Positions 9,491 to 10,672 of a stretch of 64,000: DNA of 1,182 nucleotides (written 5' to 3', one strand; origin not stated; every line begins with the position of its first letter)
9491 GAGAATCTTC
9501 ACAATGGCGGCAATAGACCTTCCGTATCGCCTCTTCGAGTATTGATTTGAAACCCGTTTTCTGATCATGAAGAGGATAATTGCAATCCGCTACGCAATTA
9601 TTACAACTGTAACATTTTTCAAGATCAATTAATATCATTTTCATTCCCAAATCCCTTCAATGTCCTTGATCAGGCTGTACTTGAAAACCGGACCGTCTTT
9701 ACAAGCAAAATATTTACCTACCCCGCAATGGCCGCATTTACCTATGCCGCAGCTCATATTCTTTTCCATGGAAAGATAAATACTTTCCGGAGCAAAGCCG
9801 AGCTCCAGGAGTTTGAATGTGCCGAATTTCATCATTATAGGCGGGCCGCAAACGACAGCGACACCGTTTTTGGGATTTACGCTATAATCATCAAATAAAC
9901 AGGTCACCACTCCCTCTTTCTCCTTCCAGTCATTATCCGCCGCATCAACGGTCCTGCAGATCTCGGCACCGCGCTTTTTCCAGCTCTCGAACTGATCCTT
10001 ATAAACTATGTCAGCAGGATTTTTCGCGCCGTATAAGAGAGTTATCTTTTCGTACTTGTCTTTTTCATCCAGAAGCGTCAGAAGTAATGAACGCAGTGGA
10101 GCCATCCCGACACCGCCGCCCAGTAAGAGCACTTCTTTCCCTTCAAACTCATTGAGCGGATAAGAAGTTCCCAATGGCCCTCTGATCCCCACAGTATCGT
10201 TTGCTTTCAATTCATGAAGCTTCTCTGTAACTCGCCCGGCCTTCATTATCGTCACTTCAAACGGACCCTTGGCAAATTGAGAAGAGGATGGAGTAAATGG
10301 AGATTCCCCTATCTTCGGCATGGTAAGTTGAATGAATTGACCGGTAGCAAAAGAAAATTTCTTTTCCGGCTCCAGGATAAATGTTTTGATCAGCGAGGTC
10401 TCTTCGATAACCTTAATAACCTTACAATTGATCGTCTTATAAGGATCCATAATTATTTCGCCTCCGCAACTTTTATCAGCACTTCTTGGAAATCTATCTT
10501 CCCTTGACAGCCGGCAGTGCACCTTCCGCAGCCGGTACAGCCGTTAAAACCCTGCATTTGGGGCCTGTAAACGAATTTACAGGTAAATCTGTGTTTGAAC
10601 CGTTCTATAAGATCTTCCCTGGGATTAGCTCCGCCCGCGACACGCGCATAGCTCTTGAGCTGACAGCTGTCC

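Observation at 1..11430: Mrp-linked group 4 [NiFe] hydrogenase operon headed by a HydB/HydG-like NAD(P)H module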

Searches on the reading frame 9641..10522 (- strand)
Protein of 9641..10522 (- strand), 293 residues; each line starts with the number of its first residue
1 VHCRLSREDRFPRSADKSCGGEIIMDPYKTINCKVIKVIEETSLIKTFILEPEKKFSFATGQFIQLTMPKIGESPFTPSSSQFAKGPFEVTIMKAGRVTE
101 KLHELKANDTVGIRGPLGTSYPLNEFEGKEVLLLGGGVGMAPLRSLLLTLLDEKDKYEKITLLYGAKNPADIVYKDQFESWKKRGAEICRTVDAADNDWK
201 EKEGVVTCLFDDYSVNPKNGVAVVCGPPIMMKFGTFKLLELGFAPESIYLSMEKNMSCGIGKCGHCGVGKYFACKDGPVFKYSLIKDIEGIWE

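Call 7: search_protein_families(library=pfam, proteins=[window:9641-10522:-], max_evalue=0.01)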
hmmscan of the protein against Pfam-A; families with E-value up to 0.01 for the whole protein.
window:9641-10522:- (293 aa): 4 families
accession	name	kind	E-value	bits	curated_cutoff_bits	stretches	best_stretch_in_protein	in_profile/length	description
PF00175.26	NAD_binding_1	-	7.6e-18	65.6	22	1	133-233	1-106/109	Oxidoreductase NAD-binding domain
PF10418.14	DHODB_Fe-S_bind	-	4.9e-09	36.2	23.9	1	253-284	1-39/41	Iron-sulfur cluster binding domain of dihydroorotate dehydrogenase B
PF00970.30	FAD_binding_6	-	1e-08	35.8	21.1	1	41-120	13-97/99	Oxidoreductase FAD-binding domain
PF08030.17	NAD_binding_6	-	0.0019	18.7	22.2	0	129-171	2-48/156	Ferric reductase NAD binding domain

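Call 24: search_solved_structures(query=window:9641-10450:-, max_evalue=0.001, show_alignments=3)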
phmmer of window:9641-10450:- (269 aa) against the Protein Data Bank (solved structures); distinct sequences matched with E-value up to 0.001: 69 (the best 60 are shown).
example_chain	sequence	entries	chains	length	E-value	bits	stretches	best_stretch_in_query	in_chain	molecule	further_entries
9nez_C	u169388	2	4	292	1.9e-60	207.6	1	2-266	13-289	Sulfhydrogenase 1 subunit gamma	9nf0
4ylf_A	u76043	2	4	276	9.4e-21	77.4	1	12-258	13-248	Dihydroorotate dehydrogenase B (NAD(+)), electron transfer subunit homolog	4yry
5ksw_B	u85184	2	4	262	1e-15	60.9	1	35-256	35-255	Dihydroorotate dehydrogenase B (NAD(+)), electron transfer subunit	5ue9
1ep1_B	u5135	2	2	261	1.1e-14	57.5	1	37-256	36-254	DIHYDROOROTATE DEHYDROGENASE B (PYRK SUBUNIT)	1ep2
1ep3_B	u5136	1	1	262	1.1e-14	57.5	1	37-256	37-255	DIHYDROOROTATE DEHYDROGENASE B (PYRK SUBUNIT)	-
2eix_A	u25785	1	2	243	2.2e-13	53.2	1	10-225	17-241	NADH-cytochrome b5 reductase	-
7qty_A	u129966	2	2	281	3e-13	52.8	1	63-226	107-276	Na(+)-translocating NADH-quinone reductase subunit F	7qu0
1krh_A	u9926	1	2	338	3.2e-13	52.7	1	29-209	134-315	Benzoate 1,2-Dioxygenase Reductase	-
5yly_A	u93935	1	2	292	1.4e-12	50.6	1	69-219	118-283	Nitrate reductase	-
7rom_A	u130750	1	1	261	1.6e-12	50.4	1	50-225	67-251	NADH-cytochrome b5 reductase 1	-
5jca_S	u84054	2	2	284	3.8e-12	49.2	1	33-261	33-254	NADH-dependent Ferredoxin:NADP Oxidoreductase (NfnI) subunit beta | NADH-dependent Ferredoxin:NADP Oxidoreductase subunit beta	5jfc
1qfj_A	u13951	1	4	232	8.4e-12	48.1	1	6-196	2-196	PROTEIN (FLAVIN REDUCTASE)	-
7qu3_A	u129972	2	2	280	2.1e-11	46.7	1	69-226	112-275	Na(+)-translocating NADH-quinone reductase subunit F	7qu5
8ad3_A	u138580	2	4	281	2.9e-11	46.3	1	70-226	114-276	Na(+)-translocating NADH-quinone reductase subunit F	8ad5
4u9u_A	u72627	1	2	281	3.1e-11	46.2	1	70-226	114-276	Na(+)-translocating NADH-quinone reductase subunit F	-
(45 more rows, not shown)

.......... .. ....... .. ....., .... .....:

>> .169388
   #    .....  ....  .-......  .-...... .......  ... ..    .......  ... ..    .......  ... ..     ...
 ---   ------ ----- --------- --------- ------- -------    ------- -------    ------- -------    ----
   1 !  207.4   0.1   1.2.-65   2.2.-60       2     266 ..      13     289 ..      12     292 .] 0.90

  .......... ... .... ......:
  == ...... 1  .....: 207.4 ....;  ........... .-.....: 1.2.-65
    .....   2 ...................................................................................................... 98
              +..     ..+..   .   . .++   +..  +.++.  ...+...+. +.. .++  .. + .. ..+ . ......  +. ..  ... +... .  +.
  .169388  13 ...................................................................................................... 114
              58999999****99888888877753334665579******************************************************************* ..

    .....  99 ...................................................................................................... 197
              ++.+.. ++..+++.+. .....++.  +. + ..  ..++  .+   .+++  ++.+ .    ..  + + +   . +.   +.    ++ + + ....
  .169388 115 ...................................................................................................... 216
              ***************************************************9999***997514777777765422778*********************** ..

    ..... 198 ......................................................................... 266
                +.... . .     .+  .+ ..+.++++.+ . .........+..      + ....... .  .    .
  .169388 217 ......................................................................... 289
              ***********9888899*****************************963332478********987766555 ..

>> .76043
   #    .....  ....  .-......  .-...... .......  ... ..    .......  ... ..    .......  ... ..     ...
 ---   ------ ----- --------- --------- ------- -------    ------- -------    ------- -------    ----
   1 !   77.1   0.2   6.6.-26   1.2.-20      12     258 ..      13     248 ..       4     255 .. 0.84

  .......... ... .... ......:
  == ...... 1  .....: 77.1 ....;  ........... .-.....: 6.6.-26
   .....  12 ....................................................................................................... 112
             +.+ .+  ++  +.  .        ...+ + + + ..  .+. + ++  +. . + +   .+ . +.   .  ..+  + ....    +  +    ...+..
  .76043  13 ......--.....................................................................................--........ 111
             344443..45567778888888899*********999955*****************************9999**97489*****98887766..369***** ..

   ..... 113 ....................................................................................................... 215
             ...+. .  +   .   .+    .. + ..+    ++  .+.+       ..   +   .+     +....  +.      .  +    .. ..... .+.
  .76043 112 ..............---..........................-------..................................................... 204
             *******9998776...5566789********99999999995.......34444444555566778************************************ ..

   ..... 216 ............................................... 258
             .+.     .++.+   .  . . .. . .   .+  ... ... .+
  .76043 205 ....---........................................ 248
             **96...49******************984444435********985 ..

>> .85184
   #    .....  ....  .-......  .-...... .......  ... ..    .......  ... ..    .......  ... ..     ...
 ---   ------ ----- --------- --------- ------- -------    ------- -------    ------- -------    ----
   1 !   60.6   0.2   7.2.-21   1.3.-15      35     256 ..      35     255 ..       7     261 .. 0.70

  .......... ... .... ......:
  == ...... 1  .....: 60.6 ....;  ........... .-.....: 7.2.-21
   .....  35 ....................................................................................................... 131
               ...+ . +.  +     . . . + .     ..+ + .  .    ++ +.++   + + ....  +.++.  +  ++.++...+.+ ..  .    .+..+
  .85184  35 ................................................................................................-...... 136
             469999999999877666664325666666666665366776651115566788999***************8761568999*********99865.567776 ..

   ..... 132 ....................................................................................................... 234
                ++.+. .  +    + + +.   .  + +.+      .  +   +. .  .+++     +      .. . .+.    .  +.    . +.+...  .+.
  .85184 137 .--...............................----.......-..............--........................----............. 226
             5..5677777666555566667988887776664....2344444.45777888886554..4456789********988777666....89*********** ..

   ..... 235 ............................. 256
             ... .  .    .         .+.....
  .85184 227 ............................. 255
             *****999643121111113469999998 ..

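Call 27: search_protein_families(library=ncbifam, proteins=[window:9641-10450:-], max_evalue=0.00001)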
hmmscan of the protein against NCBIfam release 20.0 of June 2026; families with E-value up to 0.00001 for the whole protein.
window:9641-10450:- (269 aa): 25 families
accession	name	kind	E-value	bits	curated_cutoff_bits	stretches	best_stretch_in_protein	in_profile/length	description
NF006220.0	PRK08345.1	subfamily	2.5e-71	240.4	395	1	2-266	6-292/294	cytochrome-c3 hydrogenase subunit gamma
TIGR02911.1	sulfite_red_B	equivalog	4.8e-62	209.4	288.6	1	7-262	6-257/261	anaerobic sulfite reductase subunit AsrB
NF040835.1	sulfhyd_HydG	equivalog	9.1e-62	208.9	650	1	2-266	13-289/292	NADPH-dependent hydrogenase/sulfhydrogenase 1 subunit gamma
NF040830.1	sulfhyd_ShyC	equivalog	1.7e-57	194.8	600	1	1-259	1-279/288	NAD(P)-dependent hydrogenase/sulfhydrogenase 2 subunit gamma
NF000796.0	PRK00054.1-1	equivalog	4.6e-47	160.4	224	1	6-262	3-236/254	dihydroorotate dehydrogenase electron transfer subunit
NF000798.0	PRK00054.1-3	equivalog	3.5e-26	92.4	219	1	9-257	5-238/244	dihydroorotate dehydrogenase electron transfer subunit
NF004862.0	PRK06222.1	subfamily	2.5e-24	86.3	220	1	33-258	27-245/281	sulfide/dihydroorotate dehydrogenase-like FAD/NAD-binding protein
NF000799.0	PRK00054.1-4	equivalog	2.5e-23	82.5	314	1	62-258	65-253/258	dihydroorotate dehydrogenase electron transfer subunit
NF040810.1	BenC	equivalog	3.9e-22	78.8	430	1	13-225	113-326/333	benzoate 1,2-dioxygenase electron transfer component BenC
NF005963.0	PRK08051.1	equivalog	5.4e-21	74.9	230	1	5-193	2-194/233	NAD(P)H-flavin reductase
NF009414.0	PRK12778.1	equivalog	1.3e-20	73.3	1103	1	28-259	22-246/752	bifunctional dihydroorotate dehydrogenase B NAD binding subunit/NADPH-dependent glutamate synthase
TIGR01941.1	nqrF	equivalog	4e-19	68.8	295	1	59-226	227-400/405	NADH:ubiquinone reductase (Na(+)-transporting) subunit F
NF000797.0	PRK00054.1-2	equivalog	3.8e-18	65.7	270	1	10-257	18-261/267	dihydroorotate dehydrogenase electron transfer subunit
NF058606.1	GlBtMonoRdsGbcB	equivalog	6.6e-18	64.7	500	1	9-163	16-176/362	glycine betaine monooxygenase reductase subunit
NF045803.1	MethMoxFADbindMmoC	equivalog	4.1e-16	58.7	500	1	29-226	135-337/343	aromatic/alkene monooxygenase hydroxylase FAD-binding subunit MmoC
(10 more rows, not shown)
